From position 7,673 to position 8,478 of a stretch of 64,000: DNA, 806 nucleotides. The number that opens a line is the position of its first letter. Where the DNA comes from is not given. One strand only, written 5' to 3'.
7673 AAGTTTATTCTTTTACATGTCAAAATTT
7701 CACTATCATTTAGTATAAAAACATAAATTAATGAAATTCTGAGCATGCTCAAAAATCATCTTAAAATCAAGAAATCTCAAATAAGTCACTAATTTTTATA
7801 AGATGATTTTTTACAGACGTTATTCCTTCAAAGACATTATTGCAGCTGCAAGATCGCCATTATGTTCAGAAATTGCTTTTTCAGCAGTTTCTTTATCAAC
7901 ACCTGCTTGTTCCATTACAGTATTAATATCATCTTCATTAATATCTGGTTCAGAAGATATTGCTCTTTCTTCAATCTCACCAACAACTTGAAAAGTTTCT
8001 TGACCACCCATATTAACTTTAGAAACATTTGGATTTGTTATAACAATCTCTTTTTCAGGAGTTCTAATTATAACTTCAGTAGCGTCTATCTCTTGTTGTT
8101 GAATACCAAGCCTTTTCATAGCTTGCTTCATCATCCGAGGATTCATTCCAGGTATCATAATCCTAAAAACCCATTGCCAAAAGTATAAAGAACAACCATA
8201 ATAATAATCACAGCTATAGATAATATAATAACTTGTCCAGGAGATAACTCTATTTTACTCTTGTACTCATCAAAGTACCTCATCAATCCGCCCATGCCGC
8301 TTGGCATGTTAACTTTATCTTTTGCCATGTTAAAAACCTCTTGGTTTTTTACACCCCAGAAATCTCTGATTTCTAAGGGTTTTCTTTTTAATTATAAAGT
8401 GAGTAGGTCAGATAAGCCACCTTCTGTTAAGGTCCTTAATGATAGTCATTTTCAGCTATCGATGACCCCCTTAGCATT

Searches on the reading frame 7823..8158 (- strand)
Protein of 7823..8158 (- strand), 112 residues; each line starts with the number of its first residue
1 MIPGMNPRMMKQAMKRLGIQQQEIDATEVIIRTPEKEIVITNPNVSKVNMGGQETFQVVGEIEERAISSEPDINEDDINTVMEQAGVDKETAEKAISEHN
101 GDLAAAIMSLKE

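Call 3: search_protein_families(library=pfam, proteins=[window:7823-8158:-], max_evalue=1)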
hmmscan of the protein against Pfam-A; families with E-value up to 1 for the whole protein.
seq(112 aa): 7 families
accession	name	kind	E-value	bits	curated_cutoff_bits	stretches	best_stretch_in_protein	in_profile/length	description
PF01849.23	NAC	-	2.7e-14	53.2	21.3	1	8-64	2-56/57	NAC domain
PF19026.7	UBA_HYPK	-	4.2e-11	42.5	27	1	73-110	3-40/41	HYPK UBA domain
PF14555.12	UBA_4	-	0.011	15.9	21.8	1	75-107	1-33/43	UBA-like domain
PF18645.6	DUF5631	-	0.045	14.6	25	1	3-48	19-64/96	Family of unknown function (DUF5631)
PF02631.22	RecX_HTH2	-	0.075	13.7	26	0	7-26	21-40/42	RecX, second three-helix domain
PF11929.14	DUF3447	-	0.11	12.9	26.9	1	74-108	18-52/76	Domain of unknown function (DUF3447)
PF01988.24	VIT1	-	0.16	12.2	28.1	1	54-99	61-106/214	VIT family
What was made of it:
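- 7820..8158 (-): nac (nascent polypeptide-associated complex alpha). It is the conserved upstream neighbour of A/B. Pfam NAC 2.7e-14 (call 3).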

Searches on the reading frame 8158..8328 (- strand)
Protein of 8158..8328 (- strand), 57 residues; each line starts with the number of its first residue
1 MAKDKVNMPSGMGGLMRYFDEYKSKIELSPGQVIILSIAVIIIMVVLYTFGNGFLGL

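Call 3: search_protein_families(library=pfam, proteins=[window:8158-8328:-], max_evalue=1)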
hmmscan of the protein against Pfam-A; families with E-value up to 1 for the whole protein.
seq(57 aa): 1 family
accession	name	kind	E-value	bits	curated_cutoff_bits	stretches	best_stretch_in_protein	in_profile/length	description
PF03911.21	Sec61_beta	-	9.6e-12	45.2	27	1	12-47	2-37/41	Sec61beta family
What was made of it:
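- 8155..8328 (-): sec61beta, part of the conserved syntenic block. Pfam Sec61_beta 9.6e-12 (call 3).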
